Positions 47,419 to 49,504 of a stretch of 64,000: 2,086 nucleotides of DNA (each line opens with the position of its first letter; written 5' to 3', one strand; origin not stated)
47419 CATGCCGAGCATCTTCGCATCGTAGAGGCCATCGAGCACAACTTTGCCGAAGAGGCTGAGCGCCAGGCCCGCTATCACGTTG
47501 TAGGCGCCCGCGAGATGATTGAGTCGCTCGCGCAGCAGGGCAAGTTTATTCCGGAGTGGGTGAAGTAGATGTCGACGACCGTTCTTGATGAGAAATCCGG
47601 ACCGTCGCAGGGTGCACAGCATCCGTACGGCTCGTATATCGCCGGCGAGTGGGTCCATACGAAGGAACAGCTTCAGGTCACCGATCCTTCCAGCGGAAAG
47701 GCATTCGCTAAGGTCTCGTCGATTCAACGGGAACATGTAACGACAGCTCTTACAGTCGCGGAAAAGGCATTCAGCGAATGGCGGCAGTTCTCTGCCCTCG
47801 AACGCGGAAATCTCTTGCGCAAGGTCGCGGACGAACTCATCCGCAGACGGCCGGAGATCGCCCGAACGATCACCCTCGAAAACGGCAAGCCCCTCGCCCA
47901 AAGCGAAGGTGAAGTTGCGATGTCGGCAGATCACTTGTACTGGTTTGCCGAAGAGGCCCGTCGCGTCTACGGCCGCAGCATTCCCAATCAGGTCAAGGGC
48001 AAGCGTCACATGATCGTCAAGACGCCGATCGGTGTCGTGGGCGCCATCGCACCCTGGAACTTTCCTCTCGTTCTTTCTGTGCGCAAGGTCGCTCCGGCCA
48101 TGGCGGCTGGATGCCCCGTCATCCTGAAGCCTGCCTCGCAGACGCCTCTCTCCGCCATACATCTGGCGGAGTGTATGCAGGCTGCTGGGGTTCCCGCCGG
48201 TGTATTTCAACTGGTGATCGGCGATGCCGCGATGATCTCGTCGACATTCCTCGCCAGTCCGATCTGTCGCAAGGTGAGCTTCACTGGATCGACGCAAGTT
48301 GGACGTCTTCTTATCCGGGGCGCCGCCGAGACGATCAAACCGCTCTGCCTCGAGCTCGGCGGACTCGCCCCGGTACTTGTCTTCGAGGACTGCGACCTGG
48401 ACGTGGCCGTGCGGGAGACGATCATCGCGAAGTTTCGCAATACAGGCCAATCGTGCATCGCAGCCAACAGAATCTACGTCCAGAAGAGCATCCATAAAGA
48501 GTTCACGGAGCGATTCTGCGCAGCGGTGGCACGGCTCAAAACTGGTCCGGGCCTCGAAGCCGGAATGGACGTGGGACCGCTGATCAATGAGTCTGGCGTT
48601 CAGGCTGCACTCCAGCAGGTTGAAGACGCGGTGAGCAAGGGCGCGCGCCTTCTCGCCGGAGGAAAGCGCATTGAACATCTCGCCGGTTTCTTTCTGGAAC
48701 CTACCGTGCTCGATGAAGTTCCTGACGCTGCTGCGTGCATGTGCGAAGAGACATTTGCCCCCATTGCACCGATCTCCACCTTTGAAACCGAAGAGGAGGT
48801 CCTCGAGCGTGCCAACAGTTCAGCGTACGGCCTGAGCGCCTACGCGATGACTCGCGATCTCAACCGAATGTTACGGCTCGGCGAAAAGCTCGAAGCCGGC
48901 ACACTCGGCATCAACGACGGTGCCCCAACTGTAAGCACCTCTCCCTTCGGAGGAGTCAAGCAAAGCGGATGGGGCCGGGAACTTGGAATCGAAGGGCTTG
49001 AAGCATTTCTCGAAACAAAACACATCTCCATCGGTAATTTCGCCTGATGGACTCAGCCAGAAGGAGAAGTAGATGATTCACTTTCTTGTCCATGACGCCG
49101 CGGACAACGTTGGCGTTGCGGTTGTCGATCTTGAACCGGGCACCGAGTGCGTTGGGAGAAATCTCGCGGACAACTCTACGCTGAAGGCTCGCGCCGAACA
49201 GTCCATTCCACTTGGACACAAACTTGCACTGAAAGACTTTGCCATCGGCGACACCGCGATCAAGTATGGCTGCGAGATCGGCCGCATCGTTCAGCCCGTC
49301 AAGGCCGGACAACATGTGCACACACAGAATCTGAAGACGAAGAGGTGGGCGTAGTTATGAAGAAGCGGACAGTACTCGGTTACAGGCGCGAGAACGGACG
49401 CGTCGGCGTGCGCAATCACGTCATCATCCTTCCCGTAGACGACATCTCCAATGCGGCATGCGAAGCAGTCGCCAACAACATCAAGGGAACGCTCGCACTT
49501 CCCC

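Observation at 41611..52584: Candidate sulfoquinovose (sulfo-EMP-like) catabolic island ending in a SuyAB/ComC-type desulfonation module, built from non-canonical enzyme families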

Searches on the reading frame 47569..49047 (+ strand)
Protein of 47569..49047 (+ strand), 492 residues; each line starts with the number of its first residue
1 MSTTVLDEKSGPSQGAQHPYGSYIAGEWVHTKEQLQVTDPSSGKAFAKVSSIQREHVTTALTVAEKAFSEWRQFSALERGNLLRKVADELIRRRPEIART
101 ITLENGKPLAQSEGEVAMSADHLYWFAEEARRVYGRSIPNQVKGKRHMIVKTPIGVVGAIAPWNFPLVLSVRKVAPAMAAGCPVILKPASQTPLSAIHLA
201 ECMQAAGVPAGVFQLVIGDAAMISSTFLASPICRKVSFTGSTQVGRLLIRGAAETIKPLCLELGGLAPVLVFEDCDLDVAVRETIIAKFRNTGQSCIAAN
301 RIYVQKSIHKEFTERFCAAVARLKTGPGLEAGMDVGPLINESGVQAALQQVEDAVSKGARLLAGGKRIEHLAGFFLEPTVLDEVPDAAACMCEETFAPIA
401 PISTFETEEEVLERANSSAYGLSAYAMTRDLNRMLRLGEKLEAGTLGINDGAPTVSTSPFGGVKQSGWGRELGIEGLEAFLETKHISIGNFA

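Call 3: search_protein_families(library=pfam, proteins=[window:47569-49047:+])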
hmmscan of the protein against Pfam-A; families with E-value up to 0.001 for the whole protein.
window:47569-49047:+ (492 aa): 1 family
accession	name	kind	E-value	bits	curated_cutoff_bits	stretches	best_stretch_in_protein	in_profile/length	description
PF00171.27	Aldedh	-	1.4e-160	535.3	23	1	28-486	1-461/461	Aldehyde dehydrogenase family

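Call 4: search_protein_families(library=ncbifam, proteins=[window:47569-49047:+])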
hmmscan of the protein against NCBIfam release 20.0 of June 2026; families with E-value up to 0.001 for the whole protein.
window:47569-49047:+ (492 aa): 44 families (the best 25 are shown)
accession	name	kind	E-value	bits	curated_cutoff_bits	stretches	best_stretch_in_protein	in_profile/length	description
TIGR01780.1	SSADH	subfamily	1.4e-161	538.4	646.35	1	37-484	1-448/448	succinate-semialdehyde dehydrogenase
NF008415.0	PRK11241.1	equivalog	7.1e-150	499.9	828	1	22-489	13-481/482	NADP-dependent succinate-semialdehyde dehydrogenase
NF010000.0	PRK13473.1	subfamily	2.4e-123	412.3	615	1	23-488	6-472/475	aminobutyraldehyde dehydrogenase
TIGR01804.1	BADH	equivalog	8.1e-120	400.4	668.6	1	23-484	1-467/467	betaine-aldehyde dehydrogenase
NF006916.0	PRK09407.1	equivalog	1.1e-116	390.6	521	1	29-487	30-491/526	succinic semialdehyde dehydrogenase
TIGR02299.1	HpaE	equivalog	9e-115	384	638.35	1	22-488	3-476/488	5-carboxymethyl-2-hydroxymuconate semialdehyde dehydrogenase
NF009725.0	PRK13252.1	equivalog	5.3e-113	378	593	1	21-488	8-479/488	betaine-aldehyde dehydrogenase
NF040648.1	lactal_redase_Meth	equivalog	1.7e-112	376.8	650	1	23-487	2-461/463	lactaldehyde dehydrogenase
NF007497.0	PRK10090.1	equivalog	8.4e-112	374.4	500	1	20-486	7-475/480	aldehyde dehydrogenase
NF042993.1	AlphKGSA_gudD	equivalog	9.7e-109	364.2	770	1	20-487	4-479/481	alpha-ketoglutaric semialdehyde dehydrogenase GucD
NF045735.1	PaDhStyDPseudo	equivalog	1e-108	364.1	850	1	23-488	6-481/483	phenylacetaldehyde dehydrogenase StyD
TIGR03216.1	OH_muco_semi_DH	equivalog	2.6e-103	346.2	693.25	1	22-488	3-479/481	2-hydroxymuconic semialdehyde dehydrogenase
NF052305.1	DioxValDhHalo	equivalog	9.8e-100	334.7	750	1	20-486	5-479/483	2,5-dioxovalerate dehydrogenase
NF006915.0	PRK09406.1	equivalog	1.5e-99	334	730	1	37-488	5-456/457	NADP-dependent succinic semialdehyde dehydrogenase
NF040792.1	glyc_ald_dh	equivalog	1.9e-99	333.8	760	1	22-488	3-473/488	D-glyceraldehyde dehydrogenase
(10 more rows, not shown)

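Call 76: search_solved_structures(query=window:47569-49047:+, max_evalue=1e-80)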
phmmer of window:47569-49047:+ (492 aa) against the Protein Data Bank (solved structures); distinct sequences matched with E-value up to 1e-80: 108 (the best 60 are shown).
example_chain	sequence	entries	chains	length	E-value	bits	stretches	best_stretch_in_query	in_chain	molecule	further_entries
3jz4_A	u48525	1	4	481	3.5e-136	458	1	23-489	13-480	Succinate-semialdehyde dehydrogenase [NADP+]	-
8of1_A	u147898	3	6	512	5.9e-134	450.7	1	24-492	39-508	Succinate-semialdehyde dehydrogenase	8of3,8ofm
3ek1_A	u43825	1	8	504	2.9e-131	441.8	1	24-487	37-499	Aldehyde dehydrogenase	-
4v6h_A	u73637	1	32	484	1.3e-130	439.7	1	21-487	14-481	Succinate-semialdehyde dehydrogenase (NADP+)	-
8c54_A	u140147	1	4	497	2.5e-130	438.7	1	22-490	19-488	Succinate semialdehyde dehydrogenase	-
8s33_A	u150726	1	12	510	9.8e-127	426.9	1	22-489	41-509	Succinate-semialdehyde dehydrogenase [NAD(P)+]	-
2w8n_A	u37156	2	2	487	6.8e-126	424.1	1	21-489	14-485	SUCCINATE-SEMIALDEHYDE DEHYDROGENASE, MITOCHONDRIAL | SUCCINIC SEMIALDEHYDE DEHYDROGENASE MITOCHONDRIAL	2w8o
2w8p_A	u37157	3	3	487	1.3e-124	419.8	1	21-489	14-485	SUCCINIC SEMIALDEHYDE DEHYDROGENASE MITOCHONDRIAL | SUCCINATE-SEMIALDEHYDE DEHYDROGENASE, MITOCHONDRIAL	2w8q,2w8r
9zh8_A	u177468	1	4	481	2.5e-104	353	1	24-488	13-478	Aldehyde dehydrogenase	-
5x5t_A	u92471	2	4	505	7.9e-103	348.1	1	24-488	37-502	Alpha-ketoglutaric semialdehyde dehydrogenase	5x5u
3rh9_A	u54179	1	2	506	3.8e-102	345.8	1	22-487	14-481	Succinate-semialdehyde dehydrogenase (NAD(P)(+))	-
2o2p_A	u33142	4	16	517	4.8e-93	315.8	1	15-486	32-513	Formyltetrahydrofolate dehydrogenase | Cytosolic 10-formyltetrahydrofolate dehydrogenase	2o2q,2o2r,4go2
4q92_A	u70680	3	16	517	1.1e-92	314.6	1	22-487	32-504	Betaine aldehyde dehydrogenase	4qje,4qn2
3rhm_A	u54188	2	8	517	1.2e-92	314.4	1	15-486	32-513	Aldehyde dehydrogenase 1 family, member L1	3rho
7mjc_A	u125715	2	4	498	1.3e-92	314.4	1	18-488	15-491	Aldehyde dehydrogenase X, mitochondrial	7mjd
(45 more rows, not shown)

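Call 98: search_solved_structures(query=window:47569-49047:+, max_evalue=1e-128, show_alignments=5)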
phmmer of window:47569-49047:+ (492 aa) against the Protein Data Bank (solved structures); distinct sequences matched with E-value up to 1e-128: 5.
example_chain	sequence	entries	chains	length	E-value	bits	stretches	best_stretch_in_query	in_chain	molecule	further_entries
3jz4_A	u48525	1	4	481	3.5e-136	458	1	23-489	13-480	Succinate-semialdehyde dehydrogenase [NADP+]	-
8of1_A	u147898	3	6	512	5.9e-134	450.7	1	24-492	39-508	Succinate-semialdehyde dehydrogenase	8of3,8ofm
3ek1_A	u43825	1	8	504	2.9e-131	441.8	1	24-487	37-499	Aldehyde dehydrogenase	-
4v6h_A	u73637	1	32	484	1.3e-130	439.7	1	21-487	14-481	Succinate-semialdehyde dehydrogenase (NADP+)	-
8c54_A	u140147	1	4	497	2.5e-130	438.7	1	22-490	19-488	Succinate semialdehyde dehydrogenase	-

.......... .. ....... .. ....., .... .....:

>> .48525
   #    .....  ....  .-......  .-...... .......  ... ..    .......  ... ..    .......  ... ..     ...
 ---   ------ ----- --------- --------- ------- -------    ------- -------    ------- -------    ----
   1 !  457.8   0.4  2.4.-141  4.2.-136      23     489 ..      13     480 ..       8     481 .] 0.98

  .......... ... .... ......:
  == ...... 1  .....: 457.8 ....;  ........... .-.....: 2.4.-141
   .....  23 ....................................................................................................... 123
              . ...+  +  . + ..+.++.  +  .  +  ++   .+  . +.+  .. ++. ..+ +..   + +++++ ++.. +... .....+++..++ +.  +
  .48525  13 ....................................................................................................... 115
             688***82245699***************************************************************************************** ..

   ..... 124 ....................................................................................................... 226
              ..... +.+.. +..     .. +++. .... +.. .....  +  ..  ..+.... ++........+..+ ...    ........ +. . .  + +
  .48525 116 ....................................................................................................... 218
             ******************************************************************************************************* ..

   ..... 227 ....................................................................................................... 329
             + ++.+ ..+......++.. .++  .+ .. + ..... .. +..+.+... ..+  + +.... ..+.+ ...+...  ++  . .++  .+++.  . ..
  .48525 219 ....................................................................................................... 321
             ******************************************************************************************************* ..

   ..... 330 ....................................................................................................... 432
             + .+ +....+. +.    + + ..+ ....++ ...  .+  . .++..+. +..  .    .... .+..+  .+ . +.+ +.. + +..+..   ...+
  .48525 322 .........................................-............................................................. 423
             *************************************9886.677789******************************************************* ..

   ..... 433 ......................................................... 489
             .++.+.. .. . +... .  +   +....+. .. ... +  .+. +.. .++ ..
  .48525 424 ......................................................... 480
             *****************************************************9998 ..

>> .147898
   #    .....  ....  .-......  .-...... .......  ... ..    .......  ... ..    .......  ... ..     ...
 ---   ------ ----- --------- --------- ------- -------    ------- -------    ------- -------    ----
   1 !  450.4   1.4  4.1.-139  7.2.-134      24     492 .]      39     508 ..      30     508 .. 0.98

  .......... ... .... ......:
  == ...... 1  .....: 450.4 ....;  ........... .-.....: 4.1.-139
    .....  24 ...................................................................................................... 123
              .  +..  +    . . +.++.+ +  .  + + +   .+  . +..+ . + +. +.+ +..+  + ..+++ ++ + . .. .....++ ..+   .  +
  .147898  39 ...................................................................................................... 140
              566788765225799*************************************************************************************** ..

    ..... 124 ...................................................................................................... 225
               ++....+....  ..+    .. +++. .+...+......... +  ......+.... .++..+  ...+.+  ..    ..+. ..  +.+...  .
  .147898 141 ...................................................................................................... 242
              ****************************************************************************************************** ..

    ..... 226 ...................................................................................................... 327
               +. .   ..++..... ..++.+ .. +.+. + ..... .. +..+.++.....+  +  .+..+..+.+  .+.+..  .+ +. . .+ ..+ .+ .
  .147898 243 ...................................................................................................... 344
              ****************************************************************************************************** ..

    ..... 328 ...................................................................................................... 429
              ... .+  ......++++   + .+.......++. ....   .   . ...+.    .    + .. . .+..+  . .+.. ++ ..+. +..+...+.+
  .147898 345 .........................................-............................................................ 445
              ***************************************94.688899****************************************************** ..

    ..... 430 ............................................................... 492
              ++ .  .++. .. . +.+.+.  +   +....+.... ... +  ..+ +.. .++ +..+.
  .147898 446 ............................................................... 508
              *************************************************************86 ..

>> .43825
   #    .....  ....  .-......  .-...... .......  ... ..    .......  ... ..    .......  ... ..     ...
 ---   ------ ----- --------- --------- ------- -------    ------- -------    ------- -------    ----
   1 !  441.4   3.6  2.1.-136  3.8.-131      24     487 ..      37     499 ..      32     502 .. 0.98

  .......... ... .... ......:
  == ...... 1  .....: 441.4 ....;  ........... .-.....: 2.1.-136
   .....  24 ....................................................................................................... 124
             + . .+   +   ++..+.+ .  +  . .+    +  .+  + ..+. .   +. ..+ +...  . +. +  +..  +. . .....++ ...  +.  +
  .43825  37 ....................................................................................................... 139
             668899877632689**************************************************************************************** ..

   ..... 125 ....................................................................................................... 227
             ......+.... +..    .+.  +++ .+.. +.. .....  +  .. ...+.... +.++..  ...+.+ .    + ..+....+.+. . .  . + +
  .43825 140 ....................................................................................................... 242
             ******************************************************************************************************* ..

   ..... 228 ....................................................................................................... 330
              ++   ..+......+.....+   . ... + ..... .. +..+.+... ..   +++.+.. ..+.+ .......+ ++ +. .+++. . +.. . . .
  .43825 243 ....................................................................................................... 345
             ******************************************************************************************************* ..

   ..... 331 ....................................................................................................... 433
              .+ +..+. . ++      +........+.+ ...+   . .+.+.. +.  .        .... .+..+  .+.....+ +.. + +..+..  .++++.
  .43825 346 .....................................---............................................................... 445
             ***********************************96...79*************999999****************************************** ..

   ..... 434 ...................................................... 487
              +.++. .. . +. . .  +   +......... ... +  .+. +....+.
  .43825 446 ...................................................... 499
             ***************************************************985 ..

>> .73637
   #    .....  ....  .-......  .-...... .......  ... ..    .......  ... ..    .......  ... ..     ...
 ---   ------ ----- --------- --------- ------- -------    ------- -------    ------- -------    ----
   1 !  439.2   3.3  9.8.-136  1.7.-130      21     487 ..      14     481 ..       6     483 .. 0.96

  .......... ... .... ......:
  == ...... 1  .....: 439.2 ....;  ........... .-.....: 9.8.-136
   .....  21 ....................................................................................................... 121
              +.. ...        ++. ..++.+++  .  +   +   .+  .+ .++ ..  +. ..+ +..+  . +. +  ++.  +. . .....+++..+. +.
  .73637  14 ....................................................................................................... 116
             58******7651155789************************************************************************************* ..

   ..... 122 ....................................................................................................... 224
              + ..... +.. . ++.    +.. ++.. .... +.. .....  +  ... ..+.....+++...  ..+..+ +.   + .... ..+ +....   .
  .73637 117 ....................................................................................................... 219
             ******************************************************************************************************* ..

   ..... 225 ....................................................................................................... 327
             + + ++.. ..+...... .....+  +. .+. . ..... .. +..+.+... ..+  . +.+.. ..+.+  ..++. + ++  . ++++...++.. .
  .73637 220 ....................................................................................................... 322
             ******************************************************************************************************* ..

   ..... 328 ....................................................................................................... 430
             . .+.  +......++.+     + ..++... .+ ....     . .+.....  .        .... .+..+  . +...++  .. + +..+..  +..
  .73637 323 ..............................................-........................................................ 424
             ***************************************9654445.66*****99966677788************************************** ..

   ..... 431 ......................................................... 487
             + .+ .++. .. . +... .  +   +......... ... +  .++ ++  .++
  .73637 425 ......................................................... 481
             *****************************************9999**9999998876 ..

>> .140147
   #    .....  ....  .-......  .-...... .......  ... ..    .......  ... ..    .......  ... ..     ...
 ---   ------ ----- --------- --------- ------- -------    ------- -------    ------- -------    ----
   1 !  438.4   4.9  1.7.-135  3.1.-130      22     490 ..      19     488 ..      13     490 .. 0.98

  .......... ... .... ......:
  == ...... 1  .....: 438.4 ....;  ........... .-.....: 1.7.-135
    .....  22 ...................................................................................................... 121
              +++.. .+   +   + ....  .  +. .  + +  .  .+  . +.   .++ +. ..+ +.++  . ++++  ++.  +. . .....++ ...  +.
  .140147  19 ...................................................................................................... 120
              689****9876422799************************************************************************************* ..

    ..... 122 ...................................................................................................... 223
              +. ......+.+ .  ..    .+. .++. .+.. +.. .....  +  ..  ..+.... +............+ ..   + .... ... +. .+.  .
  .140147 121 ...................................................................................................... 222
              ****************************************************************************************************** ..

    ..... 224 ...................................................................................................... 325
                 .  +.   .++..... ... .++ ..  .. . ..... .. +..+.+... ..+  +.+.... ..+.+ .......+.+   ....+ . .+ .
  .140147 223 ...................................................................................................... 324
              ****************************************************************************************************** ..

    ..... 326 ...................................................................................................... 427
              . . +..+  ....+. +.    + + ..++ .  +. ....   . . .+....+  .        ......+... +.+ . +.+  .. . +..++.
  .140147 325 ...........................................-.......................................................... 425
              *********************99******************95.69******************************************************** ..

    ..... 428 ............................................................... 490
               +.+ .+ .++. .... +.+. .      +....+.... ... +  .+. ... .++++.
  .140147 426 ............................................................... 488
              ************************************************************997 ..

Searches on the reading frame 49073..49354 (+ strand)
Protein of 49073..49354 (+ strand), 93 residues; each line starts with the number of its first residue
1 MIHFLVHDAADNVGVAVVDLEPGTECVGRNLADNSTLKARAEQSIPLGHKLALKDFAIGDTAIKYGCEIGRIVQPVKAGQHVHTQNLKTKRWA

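Call 3: search_protein_families(library=pfam, proteins=[window:49073-49354:+])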
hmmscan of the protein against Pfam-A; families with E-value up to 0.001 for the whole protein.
window:49073-49354:+ (93 aa): 1 family
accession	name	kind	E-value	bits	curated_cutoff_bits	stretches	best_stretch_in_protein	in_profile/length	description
PF08666.17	SAF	-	6.4e-05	23.9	21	0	11-88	1-63/63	SAF domain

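Call 4: search_protein_families(library=ncbifam, proteins=[window:49073-49354:+])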
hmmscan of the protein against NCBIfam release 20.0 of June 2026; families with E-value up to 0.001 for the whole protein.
window:49073-49354:+ (93 aa): 1 family
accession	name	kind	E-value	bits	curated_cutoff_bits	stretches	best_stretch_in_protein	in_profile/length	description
TIGR03248.1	galactar-dH20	equivalog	2.8e-07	29.4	730.85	1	9-88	7-79/507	galactarate dehydratase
